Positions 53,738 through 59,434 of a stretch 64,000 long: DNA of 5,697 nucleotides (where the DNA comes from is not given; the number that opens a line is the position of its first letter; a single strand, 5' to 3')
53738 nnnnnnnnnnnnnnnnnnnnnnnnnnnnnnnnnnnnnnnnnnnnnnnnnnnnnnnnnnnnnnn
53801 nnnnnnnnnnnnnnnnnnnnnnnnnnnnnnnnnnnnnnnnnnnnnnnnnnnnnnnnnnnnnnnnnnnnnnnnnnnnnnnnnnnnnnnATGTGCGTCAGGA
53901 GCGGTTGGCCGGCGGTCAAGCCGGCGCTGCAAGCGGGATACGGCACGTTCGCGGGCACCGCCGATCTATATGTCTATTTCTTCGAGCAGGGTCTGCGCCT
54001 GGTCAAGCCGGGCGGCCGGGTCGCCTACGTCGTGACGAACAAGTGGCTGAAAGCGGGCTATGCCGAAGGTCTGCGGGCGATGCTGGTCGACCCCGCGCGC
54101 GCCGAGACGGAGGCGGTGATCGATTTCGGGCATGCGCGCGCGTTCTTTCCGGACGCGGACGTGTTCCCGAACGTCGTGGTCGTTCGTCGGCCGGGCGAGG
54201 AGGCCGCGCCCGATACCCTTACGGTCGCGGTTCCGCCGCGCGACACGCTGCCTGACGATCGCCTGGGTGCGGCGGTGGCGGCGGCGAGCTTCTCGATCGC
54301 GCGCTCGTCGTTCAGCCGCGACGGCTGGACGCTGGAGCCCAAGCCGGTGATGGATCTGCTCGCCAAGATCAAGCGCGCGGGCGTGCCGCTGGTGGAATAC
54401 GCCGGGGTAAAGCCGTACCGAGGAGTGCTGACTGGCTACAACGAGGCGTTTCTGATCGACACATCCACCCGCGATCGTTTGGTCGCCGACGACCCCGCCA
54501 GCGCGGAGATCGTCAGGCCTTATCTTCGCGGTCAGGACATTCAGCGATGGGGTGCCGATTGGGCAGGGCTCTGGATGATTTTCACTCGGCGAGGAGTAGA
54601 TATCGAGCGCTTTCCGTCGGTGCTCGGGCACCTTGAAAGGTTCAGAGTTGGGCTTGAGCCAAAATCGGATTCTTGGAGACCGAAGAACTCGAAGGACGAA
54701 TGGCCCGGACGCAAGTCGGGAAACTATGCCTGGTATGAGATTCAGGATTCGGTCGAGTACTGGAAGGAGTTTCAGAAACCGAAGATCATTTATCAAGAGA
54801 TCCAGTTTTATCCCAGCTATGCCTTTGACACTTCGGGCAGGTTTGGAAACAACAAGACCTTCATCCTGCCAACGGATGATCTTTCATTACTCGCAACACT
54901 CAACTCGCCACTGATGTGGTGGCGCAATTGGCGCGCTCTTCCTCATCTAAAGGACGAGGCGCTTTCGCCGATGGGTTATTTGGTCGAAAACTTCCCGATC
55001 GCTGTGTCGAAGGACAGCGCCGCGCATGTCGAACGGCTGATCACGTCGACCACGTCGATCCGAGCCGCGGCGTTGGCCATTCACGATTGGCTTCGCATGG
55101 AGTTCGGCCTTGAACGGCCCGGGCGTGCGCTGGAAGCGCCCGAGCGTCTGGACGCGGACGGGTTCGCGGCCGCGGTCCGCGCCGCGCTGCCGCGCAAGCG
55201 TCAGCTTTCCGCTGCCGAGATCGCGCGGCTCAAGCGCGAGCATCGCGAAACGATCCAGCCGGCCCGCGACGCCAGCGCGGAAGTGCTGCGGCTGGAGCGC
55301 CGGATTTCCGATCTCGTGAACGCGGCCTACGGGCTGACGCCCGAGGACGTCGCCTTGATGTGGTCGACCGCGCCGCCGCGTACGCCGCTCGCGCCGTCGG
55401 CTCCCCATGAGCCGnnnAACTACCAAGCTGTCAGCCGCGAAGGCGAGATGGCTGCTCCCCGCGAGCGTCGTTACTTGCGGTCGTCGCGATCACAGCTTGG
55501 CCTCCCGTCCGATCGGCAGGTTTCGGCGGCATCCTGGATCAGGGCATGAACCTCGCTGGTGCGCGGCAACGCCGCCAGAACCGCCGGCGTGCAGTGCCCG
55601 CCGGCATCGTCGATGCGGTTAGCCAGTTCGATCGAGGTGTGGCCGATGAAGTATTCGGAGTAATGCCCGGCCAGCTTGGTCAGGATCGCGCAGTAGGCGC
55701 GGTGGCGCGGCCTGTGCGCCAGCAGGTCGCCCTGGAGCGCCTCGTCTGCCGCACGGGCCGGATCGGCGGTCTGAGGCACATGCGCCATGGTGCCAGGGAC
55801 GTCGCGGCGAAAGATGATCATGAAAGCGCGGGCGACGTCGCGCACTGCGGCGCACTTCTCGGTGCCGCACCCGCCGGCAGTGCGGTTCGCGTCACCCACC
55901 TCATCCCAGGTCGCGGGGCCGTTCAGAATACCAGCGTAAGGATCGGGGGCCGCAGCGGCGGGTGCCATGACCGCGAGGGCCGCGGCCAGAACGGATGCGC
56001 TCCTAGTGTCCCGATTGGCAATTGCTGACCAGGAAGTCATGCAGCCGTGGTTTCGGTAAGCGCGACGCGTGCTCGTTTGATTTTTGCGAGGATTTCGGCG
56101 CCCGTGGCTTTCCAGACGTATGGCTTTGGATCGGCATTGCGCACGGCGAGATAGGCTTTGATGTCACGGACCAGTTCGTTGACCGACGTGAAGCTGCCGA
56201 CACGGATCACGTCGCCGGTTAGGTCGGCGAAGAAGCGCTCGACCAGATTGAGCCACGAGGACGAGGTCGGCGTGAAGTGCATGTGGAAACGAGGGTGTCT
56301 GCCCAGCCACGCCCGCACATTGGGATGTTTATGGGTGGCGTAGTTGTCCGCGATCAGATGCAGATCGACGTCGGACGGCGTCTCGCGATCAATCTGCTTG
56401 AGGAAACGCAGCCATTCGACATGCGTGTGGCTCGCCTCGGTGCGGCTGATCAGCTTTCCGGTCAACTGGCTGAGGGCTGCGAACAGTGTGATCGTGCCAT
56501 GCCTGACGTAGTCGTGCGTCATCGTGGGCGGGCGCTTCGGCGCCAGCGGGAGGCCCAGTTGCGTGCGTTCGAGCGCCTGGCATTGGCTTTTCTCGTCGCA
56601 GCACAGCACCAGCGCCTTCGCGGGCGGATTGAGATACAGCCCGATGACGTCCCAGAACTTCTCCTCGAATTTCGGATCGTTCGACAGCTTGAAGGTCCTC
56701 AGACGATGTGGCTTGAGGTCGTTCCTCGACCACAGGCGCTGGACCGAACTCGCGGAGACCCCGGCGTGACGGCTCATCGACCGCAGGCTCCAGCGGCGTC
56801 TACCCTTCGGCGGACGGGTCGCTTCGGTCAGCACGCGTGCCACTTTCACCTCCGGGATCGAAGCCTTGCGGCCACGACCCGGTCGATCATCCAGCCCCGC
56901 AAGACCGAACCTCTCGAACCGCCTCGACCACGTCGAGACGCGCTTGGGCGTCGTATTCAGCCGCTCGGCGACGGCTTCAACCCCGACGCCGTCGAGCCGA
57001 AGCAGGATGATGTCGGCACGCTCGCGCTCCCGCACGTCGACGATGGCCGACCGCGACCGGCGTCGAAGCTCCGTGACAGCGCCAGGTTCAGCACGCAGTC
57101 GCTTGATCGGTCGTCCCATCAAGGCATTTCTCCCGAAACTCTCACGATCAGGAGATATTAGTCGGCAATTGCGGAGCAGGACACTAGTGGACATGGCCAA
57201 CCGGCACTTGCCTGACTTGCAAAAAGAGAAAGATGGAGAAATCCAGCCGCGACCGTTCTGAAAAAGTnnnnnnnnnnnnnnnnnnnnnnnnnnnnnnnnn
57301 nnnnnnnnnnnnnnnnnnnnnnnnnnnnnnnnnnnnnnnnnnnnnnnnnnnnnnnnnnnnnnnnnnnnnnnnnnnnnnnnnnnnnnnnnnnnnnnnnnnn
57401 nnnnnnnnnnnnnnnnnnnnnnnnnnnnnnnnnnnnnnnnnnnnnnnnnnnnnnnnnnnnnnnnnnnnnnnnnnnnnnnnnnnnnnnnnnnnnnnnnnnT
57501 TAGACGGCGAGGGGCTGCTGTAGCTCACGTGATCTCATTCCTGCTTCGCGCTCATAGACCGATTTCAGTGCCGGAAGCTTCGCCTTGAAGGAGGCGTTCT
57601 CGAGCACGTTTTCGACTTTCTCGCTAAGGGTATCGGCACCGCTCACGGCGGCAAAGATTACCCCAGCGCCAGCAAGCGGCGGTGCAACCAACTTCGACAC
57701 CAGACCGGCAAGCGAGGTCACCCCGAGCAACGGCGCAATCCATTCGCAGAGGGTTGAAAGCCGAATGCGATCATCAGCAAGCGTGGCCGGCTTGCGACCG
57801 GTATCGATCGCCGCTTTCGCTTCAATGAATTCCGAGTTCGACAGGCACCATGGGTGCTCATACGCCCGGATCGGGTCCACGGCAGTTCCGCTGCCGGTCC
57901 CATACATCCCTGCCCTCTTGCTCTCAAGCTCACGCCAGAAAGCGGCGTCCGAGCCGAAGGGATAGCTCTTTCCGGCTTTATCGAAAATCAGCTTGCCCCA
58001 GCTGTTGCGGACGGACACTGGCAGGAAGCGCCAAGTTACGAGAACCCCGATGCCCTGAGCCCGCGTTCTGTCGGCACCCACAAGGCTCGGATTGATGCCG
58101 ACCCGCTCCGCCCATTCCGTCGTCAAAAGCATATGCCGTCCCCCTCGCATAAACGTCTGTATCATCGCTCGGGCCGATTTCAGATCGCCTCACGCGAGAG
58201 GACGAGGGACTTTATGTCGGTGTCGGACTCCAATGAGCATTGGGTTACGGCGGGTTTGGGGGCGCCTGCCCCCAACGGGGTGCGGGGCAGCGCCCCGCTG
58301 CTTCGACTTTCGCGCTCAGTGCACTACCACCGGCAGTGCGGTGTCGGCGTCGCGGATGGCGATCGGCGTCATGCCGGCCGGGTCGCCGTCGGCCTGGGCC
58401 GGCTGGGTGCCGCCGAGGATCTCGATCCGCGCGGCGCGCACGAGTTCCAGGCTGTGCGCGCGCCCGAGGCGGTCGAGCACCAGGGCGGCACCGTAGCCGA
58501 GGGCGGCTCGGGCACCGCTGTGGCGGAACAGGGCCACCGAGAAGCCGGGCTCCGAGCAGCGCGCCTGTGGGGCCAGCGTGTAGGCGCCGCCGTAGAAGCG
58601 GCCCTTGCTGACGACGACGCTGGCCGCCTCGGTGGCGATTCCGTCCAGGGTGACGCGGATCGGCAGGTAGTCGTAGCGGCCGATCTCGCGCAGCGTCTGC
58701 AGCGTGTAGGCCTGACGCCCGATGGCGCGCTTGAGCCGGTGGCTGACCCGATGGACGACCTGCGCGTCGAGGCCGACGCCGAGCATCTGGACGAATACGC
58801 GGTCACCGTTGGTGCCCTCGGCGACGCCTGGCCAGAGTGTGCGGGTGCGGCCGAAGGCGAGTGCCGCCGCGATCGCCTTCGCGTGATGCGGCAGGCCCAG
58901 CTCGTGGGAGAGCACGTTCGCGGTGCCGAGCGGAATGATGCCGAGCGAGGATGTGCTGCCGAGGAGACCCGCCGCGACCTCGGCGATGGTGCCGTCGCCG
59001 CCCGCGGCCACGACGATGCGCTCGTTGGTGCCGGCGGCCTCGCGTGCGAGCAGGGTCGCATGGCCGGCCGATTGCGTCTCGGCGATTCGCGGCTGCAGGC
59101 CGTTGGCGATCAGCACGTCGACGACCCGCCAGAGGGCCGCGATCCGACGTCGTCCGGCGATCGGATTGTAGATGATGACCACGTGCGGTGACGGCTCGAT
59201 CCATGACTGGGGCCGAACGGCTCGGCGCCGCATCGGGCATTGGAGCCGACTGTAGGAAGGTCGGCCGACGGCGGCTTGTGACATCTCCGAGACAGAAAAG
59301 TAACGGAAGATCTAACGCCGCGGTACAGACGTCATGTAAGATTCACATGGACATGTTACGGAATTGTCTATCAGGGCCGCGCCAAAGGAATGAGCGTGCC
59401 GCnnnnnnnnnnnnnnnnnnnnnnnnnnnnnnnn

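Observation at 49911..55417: Three small (mostly membrane) ORFs tightly packed in front of a type IIG restriction-modification gene: candidate composite defence locus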

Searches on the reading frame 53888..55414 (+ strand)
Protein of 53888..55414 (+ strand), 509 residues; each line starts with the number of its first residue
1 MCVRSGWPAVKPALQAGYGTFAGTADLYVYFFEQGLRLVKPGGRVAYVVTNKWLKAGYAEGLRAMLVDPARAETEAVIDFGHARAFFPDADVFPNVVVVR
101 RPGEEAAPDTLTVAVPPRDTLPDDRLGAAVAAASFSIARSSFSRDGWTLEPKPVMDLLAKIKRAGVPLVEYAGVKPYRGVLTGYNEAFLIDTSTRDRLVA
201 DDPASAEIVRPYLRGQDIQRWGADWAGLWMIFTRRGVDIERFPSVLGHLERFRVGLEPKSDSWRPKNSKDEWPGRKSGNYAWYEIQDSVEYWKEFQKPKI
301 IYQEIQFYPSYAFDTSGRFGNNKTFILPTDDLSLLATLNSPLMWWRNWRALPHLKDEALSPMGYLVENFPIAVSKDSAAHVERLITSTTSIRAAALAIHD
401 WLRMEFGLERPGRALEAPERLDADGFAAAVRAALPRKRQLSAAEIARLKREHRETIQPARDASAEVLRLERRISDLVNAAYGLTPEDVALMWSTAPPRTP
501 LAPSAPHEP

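Call 5: search_protein_families(library=pfam, proteins=[window:53888-55414:+], max_evalue=0.1)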
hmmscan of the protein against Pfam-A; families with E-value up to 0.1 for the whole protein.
window:53888-55414:+ (509 aa): 2 families
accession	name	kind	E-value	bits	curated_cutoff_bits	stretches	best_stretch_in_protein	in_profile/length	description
PF07669.17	Eco57I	-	6.1e-12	46.4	25.3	1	11-86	95-171/171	Eco57I restriction-modification methylase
PF12950.13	TaqI_C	-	1.8e-06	28.7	26.5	1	211-361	2-108/118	TaqI-like C-terminal specificity domain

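Call 6: search_protein_families(library=padloc, proteins=[window:53888-55414:+], max_evalue=0.1)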
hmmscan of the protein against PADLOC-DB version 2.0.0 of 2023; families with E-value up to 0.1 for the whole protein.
window:53888-55414:+ (509 aa): 33 families (the best 25 are shown)
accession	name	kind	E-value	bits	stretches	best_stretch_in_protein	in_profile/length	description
PDLC03596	REase_MTase_IIG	-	1.5e-50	170.2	1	22-345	745-1058/1148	Type IIG restriction enzyme-methyltransferase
PDLC03601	REase_MTase_IIG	-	5.4e-36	121.8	1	16-342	699-1023/1110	Type IIG restriction enzyme-methyltransferase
PDLC03612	REase_MTase_IIG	-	5e-30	102.4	1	10-377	825-1191/1247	Type IIG restriction enzyme-methyltransferase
PDLC03609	REase_MTase_IIG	-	3e-24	82.9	1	15-317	581-871/1066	Type IIG restriction enzyme-methyltransferase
PDLC03313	MTase_II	-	8.3e-18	62.2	1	17-250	171-405/563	Type II methyltransferase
PDLC02643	DrmMI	-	1.1e-09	34.7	1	186-380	1030-1216/1347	DrmMI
PDLC03629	REase_MTase_IIG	-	3e-08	30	1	19-168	609-748/1182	Type IIG restriction enzyme-methyltransferase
PDLC03335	MTase_II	-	3.8e-07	27.2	1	20-97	226-300/607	Type II methyltransferase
PDLC03338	MTase_II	-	1.6e-06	25.2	1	22-84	273-332/604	Type II methyltransferase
PDLC03604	REase_MTase_IIG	-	1.9e-06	24.2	1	24-96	573-642/1011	Type IIG restriction enzyme-methyltransferase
PDLC03250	MTase_II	-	3.4e-06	24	1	20-319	371-646/775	Type II methyltransferase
PDLC03315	MTase_II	-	4.1e-06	23.9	1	22-86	164-226/502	Type II methyltransferase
PDLC04134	mad2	-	4.6e-06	23.7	1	24-108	371-450/492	mads_2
PDLC03293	MTase_II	-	1.9e-05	21.7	1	10-74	123-187/427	Type II methyltransferase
PDLC02523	PglX|PglXI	-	5.2e-05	19.2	1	23-122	590-688/1428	PglX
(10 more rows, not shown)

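Call 38: search_protein_families(library=ncbifam, proteins=[L081:9391-10008:+], max_evalue=0.001)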
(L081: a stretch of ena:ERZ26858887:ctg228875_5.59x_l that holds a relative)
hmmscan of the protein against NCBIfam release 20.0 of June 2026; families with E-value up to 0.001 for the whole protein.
L081:9391-10008:+ (206 aa): 1 family
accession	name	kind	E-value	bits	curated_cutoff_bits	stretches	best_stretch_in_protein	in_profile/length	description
TIGR02869.1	spore_SleB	equivalog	0.0009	19.2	236.5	0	43-89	76-122/201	spore cortex-lytic enzyme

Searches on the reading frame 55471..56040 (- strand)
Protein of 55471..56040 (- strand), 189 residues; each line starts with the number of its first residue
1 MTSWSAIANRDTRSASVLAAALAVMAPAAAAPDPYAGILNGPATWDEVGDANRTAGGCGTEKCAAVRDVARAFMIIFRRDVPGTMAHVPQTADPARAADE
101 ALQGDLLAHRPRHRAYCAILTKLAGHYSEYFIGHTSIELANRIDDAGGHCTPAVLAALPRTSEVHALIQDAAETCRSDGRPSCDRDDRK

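Call 15: search_protein_families(library=ncbifam, proteins=[window:55471-56040:-], max_evalue=0.1)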
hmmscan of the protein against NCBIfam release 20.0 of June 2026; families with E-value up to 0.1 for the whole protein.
window:55471-56040:- (189 aa): 0 families

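Call 16: search_protein_families(library=phrogs, proteins=[window:55471-56040:-], max_evalue=0.1)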
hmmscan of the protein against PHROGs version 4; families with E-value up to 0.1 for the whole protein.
window:55471-56040:- (189 aa): 0 families

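Call 38: search_protein_families(library=ncbifam, proteins=[L081:9391-10008:+], max_evalue=0.001)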
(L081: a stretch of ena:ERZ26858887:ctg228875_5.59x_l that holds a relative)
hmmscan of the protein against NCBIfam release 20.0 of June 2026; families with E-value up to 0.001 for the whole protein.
L081:9391-10008:+ (206 aa): 1 family
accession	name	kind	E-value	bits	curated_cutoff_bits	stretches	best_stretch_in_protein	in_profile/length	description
TIGR02869.1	spore_SleB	equivalog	0.0009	19.2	236.5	0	43-89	76-122/201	spore cortex-lytic enzyme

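Call 55: search_protein_families(library=pfam, proteins=[window:55474-56040:-], max_evalue=0.01)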
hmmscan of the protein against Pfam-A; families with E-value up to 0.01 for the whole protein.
window:55474-56040:- (189 aa): 0 families

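Call 62: search_protein_families(library=padloc, proteins=[window:55474-56040:-], max_evalue=0.001)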
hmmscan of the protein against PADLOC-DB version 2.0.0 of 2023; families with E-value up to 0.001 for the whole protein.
window:55474-56040:- (189 aa): 0 families

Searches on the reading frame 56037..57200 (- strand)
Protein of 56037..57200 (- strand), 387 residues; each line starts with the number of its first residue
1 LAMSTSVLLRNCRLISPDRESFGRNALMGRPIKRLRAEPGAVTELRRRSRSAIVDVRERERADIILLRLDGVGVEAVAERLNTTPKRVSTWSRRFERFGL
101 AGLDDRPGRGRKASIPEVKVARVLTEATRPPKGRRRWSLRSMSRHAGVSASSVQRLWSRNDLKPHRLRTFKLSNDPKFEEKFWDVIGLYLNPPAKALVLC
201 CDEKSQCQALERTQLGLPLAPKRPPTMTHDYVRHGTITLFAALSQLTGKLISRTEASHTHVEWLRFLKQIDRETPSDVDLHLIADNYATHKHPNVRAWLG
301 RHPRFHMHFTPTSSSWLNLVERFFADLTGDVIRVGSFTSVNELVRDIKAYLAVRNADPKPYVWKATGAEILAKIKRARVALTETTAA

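Call 15: search_protein_families(library=ncbifam, proteins=[window:56037-57200:-], max_evalue=0.1)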
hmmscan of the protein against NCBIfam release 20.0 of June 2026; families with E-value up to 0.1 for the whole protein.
window:56037-57200:- (387 aa): 4 families
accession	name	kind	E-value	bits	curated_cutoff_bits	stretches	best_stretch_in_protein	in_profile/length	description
NF033545.0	transpos_IS630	equivalog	6.4e-73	245.8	100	1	60-353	1-297/299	IS630 family transposase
NF033577.2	transpos_IS481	equivalog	3.2e-12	46.6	224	1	65-355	6-267/284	IS481 family transposase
NF033516.0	transpos_IS3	equivalog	0.00014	21.2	160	0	267-352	264-349/369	IS3 family transposase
TIGR02937.1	sigma70-ECF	superfamily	0.00043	20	42.9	1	43-94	105-156/165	sigma-70 family RNA polymerase sigma factor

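Call 38: search_protein_families(library=ncbifam, proteins=[L081:9391-10008:+], max_evalue=0.001)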
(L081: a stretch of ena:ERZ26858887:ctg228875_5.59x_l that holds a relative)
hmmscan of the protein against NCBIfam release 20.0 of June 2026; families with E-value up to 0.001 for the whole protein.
L081:9391-10008:+ (206 aa): 1 family
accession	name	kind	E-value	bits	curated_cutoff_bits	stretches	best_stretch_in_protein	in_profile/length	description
TIGR02869.1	spore_SleB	equivalog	0.0009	19.2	236.5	0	43-89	76-122/201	spore cortex-lytic enzyme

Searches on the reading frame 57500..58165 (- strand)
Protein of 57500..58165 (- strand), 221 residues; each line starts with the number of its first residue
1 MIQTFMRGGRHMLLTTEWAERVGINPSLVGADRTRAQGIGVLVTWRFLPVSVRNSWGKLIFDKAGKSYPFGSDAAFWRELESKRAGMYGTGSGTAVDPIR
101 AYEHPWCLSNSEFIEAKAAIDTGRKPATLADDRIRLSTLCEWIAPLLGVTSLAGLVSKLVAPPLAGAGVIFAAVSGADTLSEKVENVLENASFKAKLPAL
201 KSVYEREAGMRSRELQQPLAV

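Call 15: search_protein_families(library=ncbifam, proteins=[window:57500-58165:-], max_evalue=0.1)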
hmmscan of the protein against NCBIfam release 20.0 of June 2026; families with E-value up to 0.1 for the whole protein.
window:57500-58165:- (221 aa): 1 family
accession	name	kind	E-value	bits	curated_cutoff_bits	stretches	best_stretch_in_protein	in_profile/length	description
TIGR04079.1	phero_cyc_pep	subfamily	0.081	13.2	35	0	180-193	3-16/23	KxxxW-cyclized peptide pheromone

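Call 16: search_protein_families(library=phrogs, proteins=[window:57500-58165:-], max_evalue=0.1)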
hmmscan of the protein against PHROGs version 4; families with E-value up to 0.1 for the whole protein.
window:57500-58165:- (221 aa): 0 families

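Call 38: search_protein_families(library=ncbifam, proteins=[L081:9391-10008:+], max_evalue=0.001)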
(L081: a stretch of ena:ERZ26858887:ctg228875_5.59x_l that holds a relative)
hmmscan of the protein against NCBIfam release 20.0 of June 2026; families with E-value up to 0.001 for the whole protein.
L081:9391-10008:+ (206 aa): 1 family
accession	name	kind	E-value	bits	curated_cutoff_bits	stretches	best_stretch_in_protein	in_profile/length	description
TIGR02869.1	spore_SleB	equivalog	0.0009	19.2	236.5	0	43-89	76-122/201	spore cortex-lytic enzyme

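Call 55: search_protein_families(library=pfam, proteins=[window:57503-58165:-], max_evalue=0.01)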
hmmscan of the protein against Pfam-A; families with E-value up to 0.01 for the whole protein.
window:57503-58165:- (221 aa): 0 families

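Call 62: search_protein_families(library=padloc, proteins=[window:57503-58165:-], max_evalue=0.001)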
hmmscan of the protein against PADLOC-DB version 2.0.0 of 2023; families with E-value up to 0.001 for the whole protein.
window:57503-58165:- (221 aa): 0 families

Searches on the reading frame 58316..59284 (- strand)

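Call 15: search_protein_families(library=ncbifam, proteins=[window:58316-59284:-], max_evalue=0.1)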
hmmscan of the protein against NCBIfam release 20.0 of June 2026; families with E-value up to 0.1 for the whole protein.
window:58316-59284:- (322 aa): 11 families
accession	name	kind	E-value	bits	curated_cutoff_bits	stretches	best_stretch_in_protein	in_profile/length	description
NF009604.0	PRK13057.1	equivalog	4.4e-33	114.5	274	1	36-321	12-294/302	lipid kinase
TIGR00147.1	TIGR00147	subfamily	5e-33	114.3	118.65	1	34-320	3-293/296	YegS/Rv2252/BmrU family lipid kinase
NF002033.0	PRK00861.1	subfamily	8e-31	106.8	293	1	35-221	14-196/328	putative lipid kinase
NF009025.0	PRK12361.1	equivalog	1.4e-25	89.5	505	1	26-220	235-429/546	hypothetical protein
NF009874.0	PRK13337.1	equivalog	2.9e-25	88.8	385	1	36-256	6-227/305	diacylglycerol kinase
NF009602.0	PRK13054.1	equivalog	1.1e-24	87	284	1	61-255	30-227/301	lipid kinase YegS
NF008882.0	PRK11914.1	equivalog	3.7e-22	78.9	302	1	34-321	10-302/306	diacylglycerol kinase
NF009603.0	PRK13055.1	subfamily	4.9e-22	78.3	342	1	36-314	6-292/335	diacylglycerol kinase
TIGR03702.1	lip_kinase_YegS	equivalog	1.4e-19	70.2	387.45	1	55-254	20-222/295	lipid kinase YegS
NF009605.0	PRK13059.1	equivalog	1.6e-16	60.1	313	1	35-315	4-285/295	putative lipid kinase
NF040993.1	MamU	equivalog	3.5e-16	59.5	400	1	50-215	22-184/296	lipid kinase MamU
